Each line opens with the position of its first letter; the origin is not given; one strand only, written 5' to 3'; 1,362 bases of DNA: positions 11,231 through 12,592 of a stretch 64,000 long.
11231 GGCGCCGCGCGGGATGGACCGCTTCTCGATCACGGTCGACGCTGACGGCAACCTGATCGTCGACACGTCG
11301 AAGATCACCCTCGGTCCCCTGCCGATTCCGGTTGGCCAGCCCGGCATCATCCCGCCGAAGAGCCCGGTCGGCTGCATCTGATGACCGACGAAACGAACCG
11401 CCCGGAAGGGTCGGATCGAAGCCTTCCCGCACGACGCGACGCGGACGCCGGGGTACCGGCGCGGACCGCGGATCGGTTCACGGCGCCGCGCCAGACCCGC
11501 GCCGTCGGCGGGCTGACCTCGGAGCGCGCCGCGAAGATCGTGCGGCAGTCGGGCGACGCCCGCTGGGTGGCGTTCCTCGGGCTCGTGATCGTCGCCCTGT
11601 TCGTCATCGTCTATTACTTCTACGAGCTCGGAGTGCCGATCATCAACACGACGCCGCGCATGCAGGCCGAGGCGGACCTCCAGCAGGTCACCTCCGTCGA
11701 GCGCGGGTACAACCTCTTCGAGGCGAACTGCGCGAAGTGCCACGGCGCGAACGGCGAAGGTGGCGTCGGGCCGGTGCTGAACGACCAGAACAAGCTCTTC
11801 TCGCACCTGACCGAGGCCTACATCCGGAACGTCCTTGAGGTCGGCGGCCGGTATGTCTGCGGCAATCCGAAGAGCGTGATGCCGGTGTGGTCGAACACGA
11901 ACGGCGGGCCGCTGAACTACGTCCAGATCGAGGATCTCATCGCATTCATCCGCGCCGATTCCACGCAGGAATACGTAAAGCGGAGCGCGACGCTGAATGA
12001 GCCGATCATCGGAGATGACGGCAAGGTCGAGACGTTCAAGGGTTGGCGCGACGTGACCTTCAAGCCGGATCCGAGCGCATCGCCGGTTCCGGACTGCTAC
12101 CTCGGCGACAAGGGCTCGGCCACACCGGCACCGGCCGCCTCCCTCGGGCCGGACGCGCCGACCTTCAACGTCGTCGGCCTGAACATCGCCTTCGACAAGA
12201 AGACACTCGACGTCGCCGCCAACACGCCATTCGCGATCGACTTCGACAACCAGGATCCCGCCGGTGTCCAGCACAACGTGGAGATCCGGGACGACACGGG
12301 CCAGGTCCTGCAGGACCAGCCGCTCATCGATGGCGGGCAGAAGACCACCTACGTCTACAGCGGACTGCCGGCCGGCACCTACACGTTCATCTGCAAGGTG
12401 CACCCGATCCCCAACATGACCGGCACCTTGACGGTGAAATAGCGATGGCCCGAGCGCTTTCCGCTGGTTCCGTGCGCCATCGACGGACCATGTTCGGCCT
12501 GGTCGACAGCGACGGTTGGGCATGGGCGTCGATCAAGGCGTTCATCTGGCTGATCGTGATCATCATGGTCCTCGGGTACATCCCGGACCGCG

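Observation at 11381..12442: Cytochrome c subunit of the bc-type complex fused to a blue-copper (type-1 Cu) domain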

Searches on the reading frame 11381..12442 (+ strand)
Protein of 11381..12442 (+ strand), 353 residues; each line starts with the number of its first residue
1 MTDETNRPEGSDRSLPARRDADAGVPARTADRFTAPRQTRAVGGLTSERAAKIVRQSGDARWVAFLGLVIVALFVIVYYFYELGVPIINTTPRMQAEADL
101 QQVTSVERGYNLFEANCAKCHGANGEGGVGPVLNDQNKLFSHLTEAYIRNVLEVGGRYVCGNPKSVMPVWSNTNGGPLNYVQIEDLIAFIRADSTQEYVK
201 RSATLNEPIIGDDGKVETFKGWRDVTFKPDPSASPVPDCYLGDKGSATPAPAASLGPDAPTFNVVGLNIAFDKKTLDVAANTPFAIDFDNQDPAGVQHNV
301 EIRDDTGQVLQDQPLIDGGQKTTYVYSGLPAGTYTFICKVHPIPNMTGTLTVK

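Call 6: search_protein_families(library=pfam, proteins=[window:11381-12442:+], max_evalue=0.01)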
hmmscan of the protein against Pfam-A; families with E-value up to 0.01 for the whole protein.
window:11381-12442:+ (353 aa): 4 families
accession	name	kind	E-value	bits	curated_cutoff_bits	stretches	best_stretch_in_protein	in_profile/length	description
PF13473.12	Cupredoxin_1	-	2.6e-10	40.7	27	1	258-352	19-104/104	Cupredoxin-like domain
PF00034.26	Cytochrom_C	-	4.5e-09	38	21.3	1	106-191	1-87/90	Cytochrome c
PF13442.11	Cytochrome_CBB3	-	1e-07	32.6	27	1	106-189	3-67/68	Cytochrome C oxidase, cbb3-type, subunit III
PF00127.26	Copper-bind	-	2.4e-05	25.1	21.2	1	269-353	12-99/99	Copper binding proteins, plastocyanin/azurin family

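Call 7: search_protein_families(library=ncbifam, proteins=[window:11381-12442:+], max_evalue=0.01)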
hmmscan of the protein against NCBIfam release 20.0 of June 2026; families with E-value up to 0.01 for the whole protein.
window:11381-12442:+ (353 aa): 11 families
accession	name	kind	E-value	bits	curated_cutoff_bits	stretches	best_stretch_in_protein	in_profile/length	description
NF050122.1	bc1_QcrC_actin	exception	2.1e-07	30.5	200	1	75-128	10-63/253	cytochrome bc1 complex diheme cytochrome c subunit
TIGR00782.1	ccoP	equivalog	4.3e-07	29.5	179.95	1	94-195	96-194/285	cytochrome-c oxidase, cbb3-type subunit III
NF045773.1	cytochro_C550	exception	5.5e-07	29.5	125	1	70-156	11-96/118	cytochrome c550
TIGR04485.1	thiosulf_SoxX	equivalog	1.3e-06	29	61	1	115-190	3-75/78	sulfur oxidation c-type cytochrome SoxX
NF045774.1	cytochro_C551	exception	1.6e-06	28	118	1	101-155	34-85/110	cytochrome c551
TIGR03872.1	cytochrome_MoxG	equivalog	4.3e-06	26.9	147.8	1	103-137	41-75/133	cytochrome c(L), periplasmic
NF011054.0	PRK14486.1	equivalog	5.6e-06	26.1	447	1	101-153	210-260/294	putative bifunctional cbb3-type cytochrome c oxidase subunit II/cytochrome c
TIGR03874.1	4cys_cytochr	equivalog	1.7e-05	24.6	161.75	1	108-199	35-121/143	c-type cytochrome, methanol metabolism-related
TIGR04494.1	c550_PedF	equivalog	0.0017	18.2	122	1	102-137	47-83/133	cytochrome c-550 PedF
NF045930.1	Cytc6PetJCyano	equivalog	0.0021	18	135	1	104-192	26-104/110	cytochrome c6 PetJ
TIGR02656.1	cyanin_plasto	equivalog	0.0067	16.8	87.85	0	282-353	35-99/99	plastocyanin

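Call 8: find_homologous_proteins(query=window:11381-12442:+, max_evalue=0.001)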
Query window:11381-12442:+ (353 aa): 2432 proteins with E <= 0.001 among 8000 candidates; the best 120 are listed.
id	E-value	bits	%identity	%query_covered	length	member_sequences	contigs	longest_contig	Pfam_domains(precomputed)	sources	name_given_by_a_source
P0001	2.0e-239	812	100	100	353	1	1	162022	PF00127.27,PF13473.13,PF13442.12,PF00034.27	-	-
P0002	1.0e-206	704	86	100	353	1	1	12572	PF13473.13,PF13442.12,PF00034.27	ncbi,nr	ncbi:MAG TPA: cupredoxin domain-containing protein [Candidatus Limnocylindrales bacterium]|nr:cupred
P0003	1.6e-195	667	84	100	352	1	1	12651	PF00127.27,PF13473.13,PF13442.12,PF00034.27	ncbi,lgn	-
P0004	2.4e-195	667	81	100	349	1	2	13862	PF13473.13,PF13442.12,PF00034.27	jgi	jgi:mono/diheme cytochrome c family protein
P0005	2.3e-183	627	78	100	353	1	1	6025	PF00127.27,PF13473.13,PF13442.12,PF00034.27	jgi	jgi:mono/diheme cytochrome c family protein/plastocyanin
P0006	1.5e-181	621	77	100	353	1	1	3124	PF13473.13,PF13442.12,PF00034.27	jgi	jgi:mono/diheme cytochrome c family protein/plastocyanin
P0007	3.2e-180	617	77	100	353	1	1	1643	PF00127.27,PF13473.13,PF13442.12,PF00034.27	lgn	-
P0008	4.3e-180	616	77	100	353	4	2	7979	PF00127.27,PF13473.13,PF13442.12,PF00034.27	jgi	jgi:mono/diheme cytochrome c family protein/plastocyanin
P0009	8.4e-179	612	75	100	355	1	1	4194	PF00127.27,PF13473.13,PF13442.12,PF00034.27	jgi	jgi:mono/diheme cytochrome c family protein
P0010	1.3e-178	611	74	100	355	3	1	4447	PF00127.27,PF13473.13,PF13442.12,PF00034.27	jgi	jgi:mono/diheme cytochrome c family protein/plastocyanin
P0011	6.4e-178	609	75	100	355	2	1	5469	PF00127.27,PF13473.13,PF13442.12,PF00034.27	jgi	jgi:mono/diheme cytochrome c family protein/plastocyanin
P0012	2.1e-177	608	74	100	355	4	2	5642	PF13473.13,PF13442.12,PF00034.27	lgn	-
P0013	2.5e-177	607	74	100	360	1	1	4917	PF13473.13,PF13442.12,PF00034.27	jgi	jgi:mono/diheme cytochrome c family protein/plastocyanin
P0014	4.0e-177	607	75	100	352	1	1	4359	PF13473.13,PF13442.12,PF00034.27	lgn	-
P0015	1.8e-176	604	75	100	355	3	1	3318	PF00127.27,PF13473.13,PF13442.12,PF00034.27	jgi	jgi:mono/diheme cytochrome c family protein/plastocyanin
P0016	1.8e-175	601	74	100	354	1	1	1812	PF00127.27,PF13473.13,PF13442.12,PF00034.27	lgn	-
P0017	7.8e-175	599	73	100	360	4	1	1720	PF00127.27,PF13473.13,PF13442.12,PF00034.27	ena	-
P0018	5.9e-174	596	74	100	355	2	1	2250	PF00127.27,PF13473.13,PF13442.12,PF00034.27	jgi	jgi:mono/diheme cytochrome c family protein/plastocyanin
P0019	6.8e-174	596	73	100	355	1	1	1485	PF13473.13,PF13442.12,PF00034.27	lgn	-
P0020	7.0e-174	596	73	100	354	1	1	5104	PF13473.13,PF13442.12,PF00034.27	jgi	jgi:mono/diheme cytochrome c family protein/plastocyanin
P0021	1.3e-173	595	73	100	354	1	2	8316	PF13473.13,PF13442.12,PF00034.27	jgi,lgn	jgi:Cytochrome c.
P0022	2.0e-173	594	73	100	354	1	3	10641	PF00127.27,PF13473.13,PF13442.12,PF00034.27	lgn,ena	-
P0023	2.1e-173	594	74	100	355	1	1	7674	PF13473.13,PF13442.12,PF00034.27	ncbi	-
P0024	2.5e-173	594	73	100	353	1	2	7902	PF13473.13,PF13442.12,PF00034.27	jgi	jgi:mono/diheme cytochrome c family protein/plastocyanin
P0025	4.1e-173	593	71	100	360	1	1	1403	PF13473.13,PF13442.12,PF00034.27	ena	-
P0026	7.1e-173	593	73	100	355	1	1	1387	PF00127.27,PF13473.13,PF00034.27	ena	-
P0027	4.5e-172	590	72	100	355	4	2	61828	PF00127.27,PF13473.13,PF13442.12,PF00034.27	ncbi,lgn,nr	ncbi:MAG TPA: c-type cytochrome [Candidatus Dormibacteraeota bacterium]|nr:c-type cytochrome [Candid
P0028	1.3e-171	588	72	100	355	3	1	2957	PF13473.13,PF13442.12,PF00034.27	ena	-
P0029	2.0e-171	588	75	100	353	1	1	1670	PF13473.13,PF13442.12,PF00034.27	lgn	-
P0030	4.2e-171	587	72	100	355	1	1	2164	PF00127.27,PF13473.13,PF13442.12,PF00034.27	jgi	jgi:mono/diheme cytochrome c family protein/plastocyanin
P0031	6.9e-171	586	74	100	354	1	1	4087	PF00127.27,PF13473.13,PF13442.12,PF00034.27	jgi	jgi:mono/diheme cytochrome c family protein/plastocyanin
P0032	1.6e-170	585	73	100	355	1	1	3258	PF13473.13,PF13442.12,PF00034.27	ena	-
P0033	2.5e-170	584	72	100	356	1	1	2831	PF00127.27,PF13473.13,PF13442.12,PF00034.27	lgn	-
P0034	3.4e-170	584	72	100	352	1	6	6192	PF00127.27,PF13473.13,PF13442.12,PF00034.27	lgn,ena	-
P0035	6.6e-170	583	72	100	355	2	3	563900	PF13473.13,PF13442.12,PF00034.27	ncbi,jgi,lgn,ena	jgi:mono/diheme cytochrome c family protein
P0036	1.3e-169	582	72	100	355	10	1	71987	PF13473.13,PF13442.12,PF00034.27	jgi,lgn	jgi:mono/diheme cytochrome c family protein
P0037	4.2e-169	580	72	100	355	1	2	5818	PF13473.13,PF13442.12,PF00034.27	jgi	jgi:mono/diheme cytochrome c family protein/plastocyanin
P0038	5.2e-169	580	71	100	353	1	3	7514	PF00127.27,PF13473.13,PF13442.12,PF00034.27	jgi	jgi:plastocyanin/mono/diheme cytochrome c family protein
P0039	7.3e-169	579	73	100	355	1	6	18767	PF00127.27,PF13473.13,PF13442.12,PF00034.27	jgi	jgi:plastocyanin/cytochrome c553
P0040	8.8e-169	579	74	100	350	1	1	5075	PF13473.13,PF13442.12,PF00034.27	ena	-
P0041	1.0e-168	579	73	100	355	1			PF00127.27,PF13473.13,PF13442.12,PF00034.27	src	-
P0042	1.0e-168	579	71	100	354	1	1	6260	PF00127.27,PF13473.13,PF13442.12,PF00034.27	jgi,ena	-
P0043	1.6e-168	578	71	100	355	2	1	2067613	PF13473.13,PF13442.12,PF00034.27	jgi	jgi:mono/diheme cytochrome c family protein/plastocyanin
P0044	2.1e-168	578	70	100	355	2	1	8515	PF13473.13,PF13442.12,PF00034.27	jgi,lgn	-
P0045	3.5e-168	577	71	100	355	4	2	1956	PF13473.13,PF13442.12,PF00034.27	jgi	-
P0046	4.4e-168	577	71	100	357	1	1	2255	PF13473.13,PF13442.12,PF00034.27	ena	-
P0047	4.6e-168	577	73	100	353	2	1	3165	PF00127.27,PF13473.13,PF13442.12,PF00034.27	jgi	jgi:mono/diheme cytochrome c family protein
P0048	8.0e-168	576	72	100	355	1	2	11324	PF00127.27,PF13473.13,PF13442.12,PF00034.27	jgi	jgi:mono/diheme cytochrome c family protein/plastocyanin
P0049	8.5e-168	576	72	100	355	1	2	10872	PF13473.13,PF13442.12,PF00034.27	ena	-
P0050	9.0e-168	576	71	100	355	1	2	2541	PF13473.13,PF13442.12,PF00034.27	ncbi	-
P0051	2.4e-167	574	71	100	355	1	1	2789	PF13473.13,PF13442.12,PF00034.27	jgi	jgi:mono/diheme cytochrome c family protein/plastocyanin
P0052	3.2e-167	574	71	97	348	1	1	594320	PF13473.13,PF13442.12,PF00034.27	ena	-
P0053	3.4e-167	574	71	100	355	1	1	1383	PF00127.27,PF13473.13,PF13442.12,PF00034.27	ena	-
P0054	6.9e-167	573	71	100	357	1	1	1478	PF00127.27,PF13473.13,PF13442.12,PF00034.27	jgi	jgi:mono/diheme cytochrome c family protein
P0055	8.2e-167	573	71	100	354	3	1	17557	PF00127.27,PF13473.13,PF13442.12,PF00034.27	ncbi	-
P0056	1.4e-166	572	70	100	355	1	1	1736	PF13473.13,PF13442.12,PF00034.27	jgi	jgi:mono/diheme cytochrome c family protein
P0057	2.0e-166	571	70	100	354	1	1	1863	PF13473.13,PF13442.12,PF00034.27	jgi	-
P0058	2.3e-166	571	71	100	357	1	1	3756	PF00127.27,PF13473.13,PF13442.12,PF00034.27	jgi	jgi:mono/diheme cytochrome c family protein/plastocyanin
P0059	3.8e-166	570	70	100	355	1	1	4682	PF13473.13,PF13442.12,PF00034.27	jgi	jgi:mono/diheme cytochrome c family protein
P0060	5.5e-166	570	70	100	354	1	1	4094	PF13473.13,PF13442.12,PF00034.27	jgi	jgi:mono/diheme cytochrome c family protein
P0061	7.0e-166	570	71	100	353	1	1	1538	PF13473.13,PF13442.12,PF00034.27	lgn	-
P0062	7.1e-166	570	71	100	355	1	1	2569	PF00127.27,PF13473.13,PF13442.12,PF00034.27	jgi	jgi:mono/diheme cytochrome c family protein/plastocyanin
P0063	1.1e-165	569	70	100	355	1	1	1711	PF13473.13,PF13442.12,PF00034.27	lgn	-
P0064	1.2e-165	569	70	100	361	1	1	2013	PF13473.13,PF13442.12,PF00034.27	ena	-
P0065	2.2e-165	568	70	100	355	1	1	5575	PF13473.13,PF13442.12,PF00034.27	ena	-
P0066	4.4e-165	567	70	100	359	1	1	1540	PF00127.27,PF13473.13,PF13442.12,PF00034.27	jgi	jgi:mono/diheme cytochrome c family protein/plastocyanin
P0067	5.7e-165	567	70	100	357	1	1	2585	PF13473.13,PF13442.12,PF00034.27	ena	-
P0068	1.1e-164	566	71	100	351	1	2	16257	PF13473.13,PF13442.12,PF00034.27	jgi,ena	jgi:mono/diheme cytochrome c family protein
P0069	1.5e-164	565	69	100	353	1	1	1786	PF00127.27,PF13473.13,PF13442.12,PF00034.27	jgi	-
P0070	1.5e-164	565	70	100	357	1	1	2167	PF13473.13,PF13442.12,PF00034.27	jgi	jgi:mono/diheme cytochrome c family protein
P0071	2.2e-164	565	71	100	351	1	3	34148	PF13473.13,PF13442.12,PF00034.27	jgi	-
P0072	2.3e-164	565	71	100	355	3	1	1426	PF13473.13,PF13442.12,PF00034.27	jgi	jgi:mono/diheme cytochrome c family protein/plastocyanin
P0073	2.4e-164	565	72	100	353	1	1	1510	PF00127.27,PF13473.13,PF13442.12,PF00034.27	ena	-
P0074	2.7e-164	564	69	100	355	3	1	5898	PF00127.27,PF13473.13,PF13442.12,PF00034.27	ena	-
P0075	3.7e-164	564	71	100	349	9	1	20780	PF13473.13,PF13442.12,PF00034.27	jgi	jgi:mono/diheme cytochrome c family protein/plastocyanin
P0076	4.4e-164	564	69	100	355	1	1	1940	PF13473.13,PF13442.12,PF00034.27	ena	-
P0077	6.3e-164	563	70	100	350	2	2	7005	PF13473.13,PF13442.12,PF00034.27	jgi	jgi:mono/diheme cytochrome c family protein/plastocyanin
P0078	6.9e-164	563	70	100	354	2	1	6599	PF00127.27,PF13473.13,PF13442.12,PF00034.27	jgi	jgi:mono/diheme cytochrome c family protein/plastocyanin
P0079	1.2e-163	562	70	100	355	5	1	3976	PF13473.13,PF13442.12,PF00034.27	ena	-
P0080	1.7e-163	562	70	100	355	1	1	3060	PF13473.13,PF13442.12,PF00034.27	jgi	jgi:mono/diheme cytochrome c family protein/plastocyanin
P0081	5.1e-163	560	70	100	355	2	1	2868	PF13473.13,PF13442.12,PF00034.27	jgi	-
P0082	1.6e-162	559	68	100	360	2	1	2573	PF00127.27,PF13473.13,PF13442.12,PF00034.27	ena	-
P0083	2.2e-162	558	70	100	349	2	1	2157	PF13473.13,PF13442.12,PF00034.27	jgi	jgi:plastocyanin/mono/diheme cytochrome c family protein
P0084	2.5e-162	558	70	100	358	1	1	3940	PF13473.13,PF13442.12,PF00034.27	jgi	jgi:mono/diheme cytochrome c family protein/plastocyanin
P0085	4.3e-162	557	71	100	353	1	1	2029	PF13473.13,PF13442.12,PF00034.27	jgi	jgi:mono/diheme cytochrome c family protein/plastocyanin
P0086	5.0e-162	557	69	100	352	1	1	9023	PF13473.13,PF13442.12,PF00034.27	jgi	jgi:mono/diheme cytochrome c family protein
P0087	7.7e-162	556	70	100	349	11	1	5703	PF13473.13,PF13442.12,PF00034.27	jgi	jgi:mono/diheme cytochrome c family protein/plastocyanin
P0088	2.0e-161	555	69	100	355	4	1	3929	PF13473.13,PF13442.12,PF00034.27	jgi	jgi:mono/diheme cytochrome c family protein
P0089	2.9e-161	554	70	98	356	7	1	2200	PF00127.27,PF13473.13,PF13442.12,PF00034.27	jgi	jgi:mono/diheme cytochrome c family protein/plastocyanin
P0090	3.4e-161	554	70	100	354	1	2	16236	PF13473.13,PF13442.12,PF00034.27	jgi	jgi:mono/diheme cytochrome c family protein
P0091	1.1e-160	553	71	98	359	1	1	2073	PF13473.13,PF13442.12,PF00034.27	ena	-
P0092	1.2e-160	552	69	100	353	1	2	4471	PF00127.27,PF13473.13,PF13442.12,PF00034.27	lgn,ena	-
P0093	2.2e-160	552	70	100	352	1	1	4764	PF13473.13,PF13442.12,PF00034.27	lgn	-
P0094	4.2e-160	551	70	100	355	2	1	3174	PF00127.27,PF13473.13,PF13442.12,PF00034.27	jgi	jgi:mono/diheme cytochrome c family protein/plastocyanin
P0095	6.4e-160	550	69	100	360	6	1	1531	PF13473.13,PF13442.12,PF00034.27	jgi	jgi:mono/diheme cytochrome c family protein/plastocyanin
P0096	7.8e-160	550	69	100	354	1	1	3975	PF13473.13,PF13442.12,PF00034.27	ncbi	ncbi:MAG: c-type cytochrome [Chloroflexota bacterium]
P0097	1.4e-159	549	68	100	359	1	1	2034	PF13473.13,PF13442.12,PF00034.27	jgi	-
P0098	1.4e-159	549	70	100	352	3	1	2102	PF13473.13,PF13442.12,PF00034.27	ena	-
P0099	4.6e-159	547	69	100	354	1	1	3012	PF00127.27,PF13473.13,PF13442.12,PF00034.27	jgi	jgi:mono/diheme cytochrome c family protein/plastocyanin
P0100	4.7e-159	547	70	100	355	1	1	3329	PF13473.13,PF13442.12,PF00034.27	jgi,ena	-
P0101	4.8e-159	547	70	100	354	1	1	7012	PF13473.13,PF13442.12,PF00034.27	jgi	jgi:plastocyanin/mono/diheme cytochrome c family protein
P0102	5.8e-159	547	68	100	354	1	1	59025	PF13473.13,PF13442.12,PF00034.27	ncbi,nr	ncbi:MAG TPA: c-type cytochrome [Candidatus Limnocylindria bacterium]|nr:c-type cytochrome [Candidat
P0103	7.9e-159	546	70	100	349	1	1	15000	PF00127.27,PF13473.13,PF13442.12,PF00034.27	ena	-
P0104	9.5e-159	546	69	100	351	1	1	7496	PF13473.13,PF13442.12,PF00034.27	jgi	jgi:mono/diheme cytochrome c family protein/plastocyanin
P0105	1.1e-158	546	71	100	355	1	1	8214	PF13473.13,PF13442.12,PF00034.27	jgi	jgi:mono/diheme cytochrome c family protein/plastocyanin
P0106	1.3e-158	546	68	100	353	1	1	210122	PF13473.13,PF13442.12,PF00034.27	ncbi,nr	ncbi:MAG: c-type cytochrome [Chloroflexi bacterium]|nr:c-type cytochrome [Chloroflexota bacterium]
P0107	2.0e-158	545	69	100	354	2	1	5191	PF00127.27,PF13473.13,PF13442.12,PF00034.27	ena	-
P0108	2.1e-158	545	68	100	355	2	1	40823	PF13473.13,PF13442.12,PF00034.27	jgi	jgi:mono/diheme cytochrome c family protein/plastocyanin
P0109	2.9e-158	545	70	100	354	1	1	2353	PF13473.13,PF13442.12,PF00034.27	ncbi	-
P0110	3.5e-158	544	70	100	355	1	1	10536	PF13473.13,PF13442.12,PF00034.27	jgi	jgi:mono/diheme cytochrome c family protein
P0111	4.4e-158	544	66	100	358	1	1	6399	PF00127.27,PF13473.13,PF13442.12,PF00034.27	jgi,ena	-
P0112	4.9e-158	544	70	100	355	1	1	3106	PF13473.13,PF13442.12,PF00034.27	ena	-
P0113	5.3e-158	544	68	100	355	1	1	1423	PF13473.13,PF13442.12,PF00034.27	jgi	jgi:mono/diheme cytochrome c family protein/plastocyanin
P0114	8.1e-158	543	68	100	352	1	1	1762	PF13473.13,PF13442.12,PF00034.27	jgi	-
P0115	9.0e-158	543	69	100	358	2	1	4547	PF13473.13,PF13442.12,PF00034.27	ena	-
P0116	9.9e-158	543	68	100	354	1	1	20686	PF13473.13,PF13442.12,PF00034.27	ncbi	-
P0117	1.1e-157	543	66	100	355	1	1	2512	PF00127.27,PF13473.13,PF13442.12,PF00034.27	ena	-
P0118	1.3e-157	542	68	100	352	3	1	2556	PF13473.13,PF13442.12,PF00034.27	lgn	-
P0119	2.2e-157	542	66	100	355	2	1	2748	PF13473.13,PF13442.12,PF00034.27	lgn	-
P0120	2.4e-157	542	69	100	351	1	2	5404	PF13473.13,PF13442.12,PF00034.27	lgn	-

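Call 10: search_solved_structures(query=window:11381-12442:+, max_evalue=1, show_alignments=3)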
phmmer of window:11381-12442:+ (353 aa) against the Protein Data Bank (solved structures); distinct sequences matched with E-value up to 1: 83 (the best 60 are shown).
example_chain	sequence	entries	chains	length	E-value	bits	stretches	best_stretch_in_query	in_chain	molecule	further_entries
6adq_C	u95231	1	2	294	4.7e-07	32.3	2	85-127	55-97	Cytochrome bc1 complex cytochrome c subunit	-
8ovc_O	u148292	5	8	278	5.6e-07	32.1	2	88-127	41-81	Cytochrome bc1 complex cytochrome c subunit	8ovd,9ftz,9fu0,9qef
6hwh_M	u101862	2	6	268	5.9e-07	32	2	89-127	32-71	Cytochrome bc1 complex cytochrome c subunit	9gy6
8hcr_C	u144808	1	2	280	2.7e-06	29.8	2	87-127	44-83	Cytochrome bc1 complex cytochrome c subunit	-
7e1v_O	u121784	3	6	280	2.7e-06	29.8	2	87-127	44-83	Cytochrome bc1 complex cytochrome c subunit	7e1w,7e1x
9wcx_U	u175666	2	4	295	3.1e-06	29.6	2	103-129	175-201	Cytochrome bc1 complex cytochrome c subunit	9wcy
7rh5_O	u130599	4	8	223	5.7e-05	25.5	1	105-129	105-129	Cytochrome bc1 complex cytochrome c subunit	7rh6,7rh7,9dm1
7q21_C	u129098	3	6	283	9.5e-05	24.7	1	102-129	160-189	Cytochrome bc1 complex cytochrome c subunit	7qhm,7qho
2aan_A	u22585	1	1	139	0.00014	24.2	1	304-352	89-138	auracyanin A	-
1ov8_A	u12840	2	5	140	0.00027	23.2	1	269-302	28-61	Auracyanin B | PROTEIN (AURACYANIN)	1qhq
6xkx_p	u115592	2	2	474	0.00031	23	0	98-152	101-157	Cbb3-type cytochrome c oxidase subunit CcoP,Cytochrome c-type cyt cy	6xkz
3mk7_C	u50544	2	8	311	0.00031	23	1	86-142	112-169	Cytochrome c oxidase, cbb3-type, subunit P | Cbb3-type cytochrome c oxidase subunit CcoP1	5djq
8smr_G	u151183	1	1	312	0.00062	22.1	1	94-140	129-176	Cbb3-type cytochrome c oxidase subunit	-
8snh_G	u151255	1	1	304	0.0022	20.3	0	105-128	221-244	Cbb3-type cytochrome c oxidase subunit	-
6onq_A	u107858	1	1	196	0.0032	19.7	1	108-194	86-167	Cytochrome c XoxG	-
6kol_A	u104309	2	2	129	0.083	15.1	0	266-303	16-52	Blue (Type 1) copper domain protein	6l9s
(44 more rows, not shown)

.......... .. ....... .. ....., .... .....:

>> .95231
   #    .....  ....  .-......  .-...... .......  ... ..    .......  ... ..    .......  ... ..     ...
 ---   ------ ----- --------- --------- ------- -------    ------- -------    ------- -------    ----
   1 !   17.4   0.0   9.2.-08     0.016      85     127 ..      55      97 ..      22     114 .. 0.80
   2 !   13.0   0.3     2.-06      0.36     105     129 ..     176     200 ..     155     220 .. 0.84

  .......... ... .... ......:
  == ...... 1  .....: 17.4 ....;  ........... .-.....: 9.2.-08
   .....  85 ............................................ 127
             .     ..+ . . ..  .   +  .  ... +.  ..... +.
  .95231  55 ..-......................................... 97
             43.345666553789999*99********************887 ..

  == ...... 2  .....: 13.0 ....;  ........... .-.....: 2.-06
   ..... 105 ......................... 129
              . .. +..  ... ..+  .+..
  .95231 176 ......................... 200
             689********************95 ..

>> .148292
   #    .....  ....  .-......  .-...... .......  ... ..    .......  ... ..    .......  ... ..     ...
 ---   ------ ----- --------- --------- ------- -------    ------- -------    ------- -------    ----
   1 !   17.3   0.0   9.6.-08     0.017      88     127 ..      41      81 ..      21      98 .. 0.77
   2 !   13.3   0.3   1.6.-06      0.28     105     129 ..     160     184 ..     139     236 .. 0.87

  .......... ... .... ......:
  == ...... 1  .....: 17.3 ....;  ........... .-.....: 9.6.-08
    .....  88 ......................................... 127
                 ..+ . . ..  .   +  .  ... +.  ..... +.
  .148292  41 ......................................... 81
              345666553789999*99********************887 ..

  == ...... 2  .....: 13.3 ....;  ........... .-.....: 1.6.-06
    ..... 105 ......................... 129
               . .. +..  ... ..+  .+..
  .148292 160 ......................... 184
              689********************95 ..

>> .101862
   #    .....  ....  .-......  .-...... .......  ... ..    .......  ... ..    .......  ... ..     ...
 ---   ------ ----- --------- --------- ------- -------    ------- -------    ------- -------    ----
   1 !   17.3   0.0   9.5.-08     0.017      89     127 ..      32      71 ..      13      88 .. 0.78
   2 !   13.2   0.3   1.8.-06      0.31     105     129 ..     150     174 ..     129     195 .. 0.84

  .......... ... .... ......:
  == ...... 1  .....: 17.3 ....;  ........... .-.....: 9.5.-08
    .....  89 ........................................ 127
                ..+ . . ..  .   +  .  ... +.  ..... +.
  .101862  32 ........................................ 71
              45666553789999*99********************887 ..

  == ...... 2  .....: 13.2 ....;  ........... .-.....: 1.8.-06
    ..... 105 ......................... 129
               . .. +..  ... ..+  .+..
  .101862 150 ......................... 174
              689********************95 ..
